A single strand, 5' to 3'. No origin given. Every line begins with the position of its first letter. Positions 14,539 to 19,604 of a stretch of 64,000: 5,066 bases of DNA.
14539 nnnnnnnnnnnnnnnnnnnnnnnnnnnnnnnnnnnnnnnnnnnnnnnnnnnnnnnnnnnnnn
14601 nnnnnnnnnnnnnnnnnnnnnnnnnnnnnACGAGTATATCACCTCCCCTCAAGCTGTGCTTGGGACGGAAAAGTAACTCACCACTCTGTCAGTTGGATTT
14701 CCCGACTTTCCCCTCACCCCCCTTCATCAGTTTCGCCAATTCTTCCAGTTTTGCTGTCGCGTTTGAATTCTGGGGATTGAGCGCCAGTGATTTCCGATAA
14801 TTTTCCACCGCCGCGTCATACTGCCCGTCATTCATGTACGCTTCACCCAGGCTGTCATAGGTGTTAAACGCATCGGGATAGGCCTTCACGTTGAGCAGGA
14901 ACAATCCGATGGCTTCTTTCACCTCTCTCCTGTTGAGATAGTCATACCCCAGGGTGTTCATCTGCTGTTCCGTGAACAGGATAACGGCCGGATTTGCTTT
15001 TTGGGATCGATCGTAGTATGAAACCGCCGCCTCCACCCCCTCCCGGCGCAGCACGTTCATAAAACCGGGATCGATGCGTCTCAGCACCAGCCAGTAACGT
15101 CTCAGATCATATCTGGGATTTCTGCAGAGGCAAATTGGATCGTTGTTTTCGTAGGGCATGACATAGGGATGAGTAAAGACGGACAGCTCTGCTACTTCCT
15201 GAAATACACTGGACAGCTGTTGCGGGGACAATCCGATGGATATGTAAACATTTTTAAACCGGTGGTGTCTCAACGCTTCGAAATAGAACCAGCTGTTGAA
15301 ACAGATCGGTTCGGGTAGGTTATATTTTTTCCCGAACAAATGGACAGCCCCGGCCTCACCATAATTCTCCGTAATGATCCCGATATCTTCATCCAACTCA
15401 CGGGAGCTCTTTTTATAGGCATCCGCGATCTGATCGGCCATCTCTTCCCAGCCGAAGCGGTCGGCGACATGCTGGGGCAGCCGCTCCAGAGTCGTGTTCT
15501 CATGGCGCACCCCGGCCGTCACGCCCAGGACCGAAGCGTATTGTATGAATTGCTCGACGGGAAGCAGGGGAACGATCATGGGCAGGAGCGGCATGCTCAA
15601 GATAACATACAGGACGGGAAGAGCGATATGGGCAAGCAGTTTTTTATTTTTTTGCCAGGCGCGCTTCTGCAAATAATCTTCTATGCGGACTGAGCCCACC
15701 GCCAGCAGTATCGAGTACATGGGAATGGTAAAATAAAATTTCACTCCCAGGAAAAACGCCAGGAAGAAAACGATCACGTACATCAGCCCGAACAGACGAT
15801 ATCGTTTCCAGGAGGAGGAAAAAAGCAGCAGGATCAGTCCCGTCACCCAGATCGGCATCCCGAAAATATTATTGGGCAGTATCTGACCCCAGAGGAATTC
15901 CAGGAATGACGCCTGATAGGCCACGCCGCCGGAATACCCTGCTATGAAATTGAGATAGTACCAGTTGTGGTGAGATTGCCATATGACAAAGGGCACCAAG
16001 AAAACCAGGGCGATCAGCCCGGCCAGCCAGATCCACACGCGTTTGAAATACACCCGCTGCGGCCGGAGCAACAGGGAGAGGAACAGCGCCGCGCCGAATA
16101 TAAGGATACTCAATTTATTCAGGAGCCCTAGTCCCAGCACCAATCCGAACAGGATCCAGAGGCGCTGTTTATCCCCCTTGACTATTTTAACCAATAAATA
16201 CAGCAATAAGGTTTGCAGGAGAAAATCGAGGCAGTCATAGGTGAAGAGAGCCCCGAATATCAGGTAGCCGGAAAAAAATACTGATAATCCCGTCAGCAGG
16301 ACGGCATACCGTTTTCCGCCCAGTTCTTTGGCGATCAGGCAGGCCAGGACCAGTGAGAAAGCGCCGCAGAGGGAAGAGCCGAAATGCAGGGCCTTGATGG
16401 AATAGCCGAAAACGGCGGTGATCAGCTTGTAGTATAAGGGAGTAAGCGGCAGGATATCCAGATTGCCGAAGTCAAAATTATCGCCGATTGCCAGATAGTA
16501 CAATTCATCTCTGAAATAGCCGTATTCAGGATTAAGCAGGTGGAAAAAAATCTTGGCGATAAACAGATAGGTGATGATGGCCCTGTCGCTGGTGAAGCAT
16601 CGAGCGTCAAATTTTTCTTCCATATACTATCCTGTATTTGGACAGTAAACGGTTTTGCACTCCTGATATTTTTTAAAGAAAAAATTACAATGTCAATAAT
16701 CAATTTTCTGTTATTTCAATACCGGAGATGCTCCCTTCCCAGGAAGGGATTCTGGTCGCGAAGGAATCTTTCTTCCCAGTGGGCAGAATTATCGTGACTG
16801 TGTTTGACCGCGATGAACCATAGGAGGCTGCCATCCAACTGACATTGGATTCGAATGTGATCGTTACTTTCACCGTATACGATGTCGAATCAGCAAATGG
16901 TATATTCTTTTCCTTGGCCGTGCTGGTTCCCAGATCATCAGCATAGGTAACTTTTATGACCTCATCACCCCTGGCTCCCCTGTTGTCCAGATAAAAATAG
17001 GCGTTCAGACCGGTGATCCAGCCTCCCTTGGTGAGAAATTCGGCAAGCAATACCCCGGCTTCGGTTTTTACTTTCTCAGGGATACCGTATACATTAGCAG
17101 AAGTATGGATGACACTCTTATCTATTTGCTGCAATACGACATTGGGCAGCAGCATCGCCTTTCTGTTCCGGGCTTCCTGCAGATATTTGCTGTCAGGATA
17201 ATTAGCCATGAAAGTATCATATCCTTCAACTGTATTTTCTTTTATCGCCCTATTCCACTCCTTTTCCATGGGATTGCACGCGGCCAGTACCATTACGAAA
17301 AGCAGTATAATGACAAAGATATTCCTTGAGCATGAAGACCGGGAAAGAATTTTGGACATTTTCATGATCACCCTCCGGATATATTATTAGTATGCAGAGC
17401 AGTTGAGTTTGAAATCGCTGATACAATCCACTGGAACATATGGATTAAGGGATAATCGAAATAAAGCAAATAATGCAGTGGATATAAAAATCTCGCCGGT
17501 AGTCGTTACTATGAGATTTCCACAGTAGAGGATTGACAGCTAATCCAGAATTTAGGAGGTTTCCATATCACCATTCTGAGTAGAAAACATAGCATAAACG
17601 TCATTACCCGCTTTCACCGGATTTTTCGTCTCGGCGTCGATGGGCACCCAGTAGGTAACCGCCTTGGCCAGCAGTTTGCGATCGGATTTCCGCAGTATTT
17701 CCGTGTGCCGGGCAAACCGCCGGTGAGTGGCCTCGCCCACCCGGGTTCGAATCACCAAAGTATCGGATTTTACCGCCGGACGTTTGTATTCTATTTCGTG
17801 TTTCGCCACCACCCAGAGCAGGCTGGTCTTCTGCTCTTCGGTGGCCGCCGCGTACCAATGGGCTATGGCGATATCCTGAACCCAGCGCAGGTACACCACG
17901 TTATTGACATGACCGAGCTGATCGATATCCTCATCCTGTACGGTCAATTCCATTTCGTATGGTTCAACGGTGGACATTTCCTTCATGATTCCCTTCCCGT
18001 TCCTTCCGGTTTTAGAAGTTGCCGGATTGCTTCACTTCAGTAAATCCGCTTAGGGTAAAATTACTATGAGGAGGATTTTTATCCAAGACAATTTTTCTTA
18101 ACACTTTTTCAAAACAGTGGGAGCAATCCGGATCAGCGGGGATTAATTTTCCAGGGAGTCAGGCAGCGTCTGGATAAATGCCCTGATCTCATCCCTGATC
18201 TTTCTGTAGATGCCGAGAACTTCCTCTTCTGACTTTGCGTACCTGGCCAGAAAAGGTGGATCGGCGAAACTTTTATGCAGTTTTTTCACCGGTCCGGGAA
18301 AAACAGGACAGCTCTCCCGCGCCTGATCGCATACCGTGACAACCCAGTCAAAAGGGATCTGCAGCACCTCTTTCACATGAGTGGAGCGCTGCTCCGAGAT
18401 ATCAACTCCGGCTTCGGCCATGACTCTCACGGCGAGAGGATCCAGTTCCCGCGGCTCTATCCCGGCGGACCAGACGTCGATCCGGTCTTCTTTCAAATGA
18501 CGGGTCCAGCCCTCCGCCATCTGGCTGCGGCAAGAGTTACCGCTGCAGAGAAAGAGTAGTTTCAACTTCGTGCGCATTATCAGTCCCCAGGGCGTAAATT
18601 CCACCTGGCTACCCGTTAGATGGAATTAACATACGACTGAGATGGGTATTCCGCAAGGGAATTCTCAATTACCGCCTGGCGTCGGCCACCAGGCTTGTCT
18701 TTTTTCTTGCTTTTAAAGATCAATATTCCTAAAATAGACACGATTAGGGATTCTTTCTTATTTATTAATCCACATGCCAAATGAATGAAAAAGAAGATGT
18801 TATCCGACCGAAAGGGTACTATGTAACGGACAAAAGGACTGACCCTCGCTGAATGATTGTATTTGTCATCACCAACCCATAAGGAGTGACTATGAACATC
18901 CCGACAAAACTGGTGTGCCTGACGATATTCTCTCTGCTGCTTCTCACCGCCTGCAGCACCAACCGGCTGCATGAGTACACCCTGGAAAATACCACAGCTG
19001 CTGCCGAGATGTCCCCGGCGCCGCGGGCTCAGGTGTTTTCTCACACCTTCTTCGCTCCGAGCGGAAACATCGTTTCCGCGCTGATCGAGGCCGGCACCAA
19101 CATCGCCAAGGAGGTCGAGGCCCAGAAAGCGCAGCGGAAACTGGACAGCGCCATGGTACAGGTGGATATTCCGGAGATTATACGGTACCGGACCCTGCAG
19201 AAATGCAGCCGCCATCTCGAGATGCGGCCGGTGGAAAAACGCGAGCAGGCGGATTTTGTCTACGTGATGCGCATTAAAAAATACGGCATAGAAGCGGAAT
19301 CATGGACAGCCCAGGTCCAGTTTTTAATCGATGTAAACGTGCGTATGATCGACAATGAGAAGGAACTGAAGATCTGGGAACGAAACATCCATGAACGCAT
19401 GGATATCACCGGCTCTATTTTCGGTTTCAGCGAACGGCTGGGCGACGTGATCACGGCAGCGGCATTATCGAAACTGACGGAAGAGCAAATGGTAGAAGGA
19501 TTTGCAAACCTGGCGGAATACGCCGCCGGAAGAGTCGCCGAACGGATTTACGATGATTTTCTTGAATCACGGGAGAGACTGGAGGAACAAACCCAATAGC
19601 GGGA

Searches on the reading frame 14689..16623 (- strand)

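Call 3: search_protein_families(library=pfam, proteins=[window:14689-16623:-], max_evalue=0.01)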
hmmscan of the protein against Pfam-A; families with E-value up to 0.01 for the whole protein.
window:14689-16623:- (644 aa): 12 families
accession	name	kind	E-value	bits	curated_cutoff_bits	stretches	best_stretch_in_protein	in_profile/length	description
PF13231.12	PMT_2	-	1.2e-19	71.6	26.1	1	59-215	4-160/160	Dolichyl-phosphate-mannose-protein mannosyltransferase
PF07719.23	TPR_2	-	4.3e-08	33.1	27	1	589-619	4-34/34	Tetratricopeptide repeat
PF13181.12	TPR_8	-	7.5e-07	29.3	25.7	1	588-619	3-34/34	Tetratricopeptide repeat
PF00515.34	TPR_1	-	1e-06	28.7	27.8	1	592-619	7-34/34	Tetratricopeptide repeat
PF13414.12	TPR_11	-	5.8e-06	26.3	26.8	1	593-622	1-30/42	TPR repeat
PF13176.12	TPR_7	-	3.5e-05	24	27.9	1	589-620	2-33/36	Tetratricopeptide repeat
PF10516.15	SHNi-TPR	-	3.8e-05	23.6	21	1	588-619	3-34/38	SHNi-TPR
PF13374.12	TPR_10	-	9.9e-05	22.7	27.5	1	588-615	4-31/42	Tetratricopeptide repeat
PF13428.12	TPR_14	-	0.00024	21.9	23.5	1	588-623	3-38/44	Tetratricopeptide repeat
PF13431.12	TPR_17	-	0.0012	19.4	24.4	0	580-606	7-33/34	Tetratricopeptide repeat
PF13424.12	TPR_12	-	0.0063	17.1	30.1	0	585-615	2-32/77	Tetratricopeptide repeat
PF13432.12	TPR_16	-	0.007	17.2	32.7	0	558-619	3-64/65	Tetratricopeptide repeat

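Call 4: search_protein_families(library=ncbifam, proteins=[window:14689-16623:-], max_evalue=0.01)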
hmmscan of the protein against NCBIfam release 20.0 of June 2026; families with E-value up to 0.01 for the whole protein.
window:14689-16623:- (644 aa): 9 families
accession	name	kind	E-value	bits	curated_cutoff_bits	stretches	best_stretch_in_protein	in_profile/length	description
NF040959.1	MamA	equivalog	9.7e-08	31.7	200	1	527-621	84-174/204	magnetosome protein MamA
TIGR02917.1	PEP_TPR_lipo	equivalog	9e-07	27.1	312.2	1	555-631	570-646/899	XrtA/PEP-CTERM system TPR-repeat protein PrsT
TIGR02795.1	tol_pal_ybgF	equivalog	4.7e-05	24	90.1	1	552-634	2-87/119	tol-pal system protein YbgF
TIGR02521.1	type_IV_pilW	equivalog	0.00011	21.8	154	1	557-622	36-101/234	type IV pilus biogenesis/stability protein PilW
NF047507.1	TPR_BatC_Lepto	exception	0.00028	20.4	175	1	591-634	101-144/214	TPR repeat-containing protein BatC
NF052499.1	MnslTaseMT1671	equivalog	0.00081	18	900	1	140-229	161-251/523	mannosyltransferase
NF033762.1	social_mot_Tgl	equivalog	0.0016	17.8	225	1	531-618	83-168/252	social motility TPR repeat lipoprotein Tgl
TIGR02552.1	LcrH_SycD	equivalog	0.0042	16.8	104.8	1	553-623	16-89/136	SycD/LcrH family type III secretion system chaperone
NF033758.1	gliding_GltE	equivalog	0.0084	15.1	225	0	531-623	103-191/411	adventurous gliding motility TPR repeat lipoprotein GltE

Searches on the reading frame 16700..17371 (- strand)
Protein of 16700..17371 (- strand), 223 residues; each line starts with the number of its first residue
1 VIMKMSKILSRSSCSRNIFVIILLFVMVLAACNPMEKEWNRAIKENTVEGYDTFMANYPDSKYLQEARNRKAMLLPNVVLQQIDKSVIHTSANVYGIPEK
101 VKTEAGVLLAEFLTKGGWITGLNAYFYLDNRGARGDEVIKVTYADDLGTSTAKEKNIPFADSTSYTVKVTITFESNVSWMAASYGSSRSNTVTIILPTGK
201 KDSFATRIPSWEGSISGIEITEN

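Call 3: search_protein_families(library=pfam, proteins=[window:16700-17371:-], max_evalue=0.01)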
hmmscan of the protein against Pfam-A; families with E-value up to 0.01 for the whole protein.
window:16700-17371:- (223 aa): 0 families

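Call 4: search_protein_families(library=ncbifam, proteins=[window:16700-17371:-], max_evalue=0.01)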
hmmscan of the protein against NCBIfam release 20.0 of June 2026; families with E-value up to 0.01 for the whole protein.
window:16700-17371:- (223 aa): 1 family
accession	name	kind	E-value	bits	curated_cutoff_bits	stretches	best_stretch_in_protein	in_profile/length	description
TIGR03302.1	OM_YfiO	subfamily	0.0075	15.8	81.4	0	45-72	132-159/239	outer membrane protein assembly factor BamD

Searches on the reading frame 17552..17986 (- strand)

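Call 3: search_protein_families(library=pfam, proteins=[window:17552-17986:-], max_evalue=0.01)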
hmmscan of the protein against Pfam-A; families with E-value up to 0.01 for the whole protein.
window:17552-17986:- (144 aa): 4 families
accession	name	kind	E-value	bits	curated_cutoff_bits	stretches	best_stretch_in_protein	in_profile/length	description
PF13279.12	4HBT_2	-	1e-14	55.5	25.5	1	17-131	2-119/122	Thioesterase-like superfamily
PF01643.23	Acyl-ACP_TE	-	7.5e-13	48.8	23.7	1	10-133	4-130/131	Acyl-ACP thioesterase N-terminal domain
PF03061.28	4HBT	-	2.2e-08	34.7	20.6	1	25-104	2-77/79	Thioesterase superfamily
PF20791.3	Acyl-ACP_TE_C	-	8.3e-08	32.8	21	1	9-95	7-83/101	Acyl-ACP thioesterase C-terminal domain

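Call 4: search_protein_families(library=ncbifam, proteins=[window:17552-17986:-], max_evalue=0.01)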
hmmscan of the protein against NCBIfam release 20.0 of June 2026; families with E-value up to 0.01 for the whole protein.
window:17552-17986:- (144 aa): 4 families
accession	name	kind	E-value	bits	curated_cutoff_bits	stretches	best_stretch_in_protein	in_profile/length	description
TIGR00051.1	TIGR00051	subfamily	2.1e-11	44.2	68.7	1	16-124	4-114/117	YbgC/FadM family acyl-CoA thioesterase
TIGR02799.1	thio_ybgC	equivalog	1.1e-08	35.4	141.35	1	11-128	2-121/126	tol-pal system-associated acyl-CoA thioesterase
NF047424.1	MenI_Staph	exception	0.0033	17.3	225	1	15-127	9-123/148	1,4-dihydroxy-2-naphthoyl-CoA hydrolase MenI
NF008065.0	PRK10800.1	equivalog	0.0068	16.5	185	1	16-134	12-132/134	tol-pal system-associated acyl-CoA thioesterase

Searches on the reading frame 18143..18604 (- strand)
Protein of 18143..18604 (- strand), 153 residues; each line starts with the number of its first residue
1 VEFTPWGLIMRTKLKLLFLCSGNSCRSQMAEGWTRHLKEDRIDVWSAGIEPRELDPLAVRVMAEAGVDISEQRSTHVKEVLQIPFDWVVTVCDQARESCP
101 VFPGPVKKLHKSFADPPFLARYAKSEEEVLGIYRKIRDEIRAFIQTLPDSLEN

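Call 3: search_protein_families(library=pfam, proteins=[window:18143-18604:-], max_evalue=0.01)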
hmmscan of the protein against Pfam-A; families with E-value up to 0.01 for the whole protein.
window:18143-18604:- (153 aa): 1 family
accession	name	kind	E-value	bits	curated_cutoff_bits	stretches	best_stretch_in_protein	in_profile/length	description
PF01451.26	LMWPc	-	2.3e-16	60.8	23.2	1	17-116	2-121/144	Low molecular weight phosphotyrosine protein phosphatase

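Call 4: search_protein_families(library=ncbifam, proteins=[window:18143-18604:-], max_evalue=0.01)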
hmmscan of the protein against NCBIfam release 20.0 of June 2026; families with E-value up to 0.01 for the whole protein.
window:18143-18604:- (153 aa): 4 families
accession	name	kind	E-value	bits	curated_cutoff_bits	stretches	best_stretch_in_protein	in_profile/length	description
TIGR02691.1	arsC_pI258_fam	equivalog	1.2e-38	132.3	174.3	1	17-146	2-128/129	arsenate reductase (thioredoxin)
NF010053.0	PRK13530.1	subfamily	1.9e-34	118.9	215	1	13-147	3-128/133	arsenate reductase (thioredoxin)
TIGR02689.1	ars_reduc_gluta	equivalog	3e-23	82.4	157.6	1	15-146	2-124/126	arsenate reductase, glutathione/glutaredoxin type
NF007520.0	PRK10126.1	equivalog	0.0004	20.9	243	1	15-142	4-126/147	low molecular weight protein-tyrosine-phosphatase Wzb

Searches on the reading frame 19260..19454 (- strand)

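Call 30: search_protein_families(library=pfam, proteins=[window:19260-19454:-], max_evalue=1)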
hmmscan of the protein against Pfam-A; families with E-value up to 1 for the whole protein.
window:19260-19454:- (64 aa): 1 family
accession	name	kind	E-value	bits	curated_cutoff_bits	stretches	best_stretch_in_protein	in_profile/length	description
PF23465.1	DUF7131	-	0.25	11.6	24.1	1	22-42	23-43/57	Domain of unknown function (DUF7131)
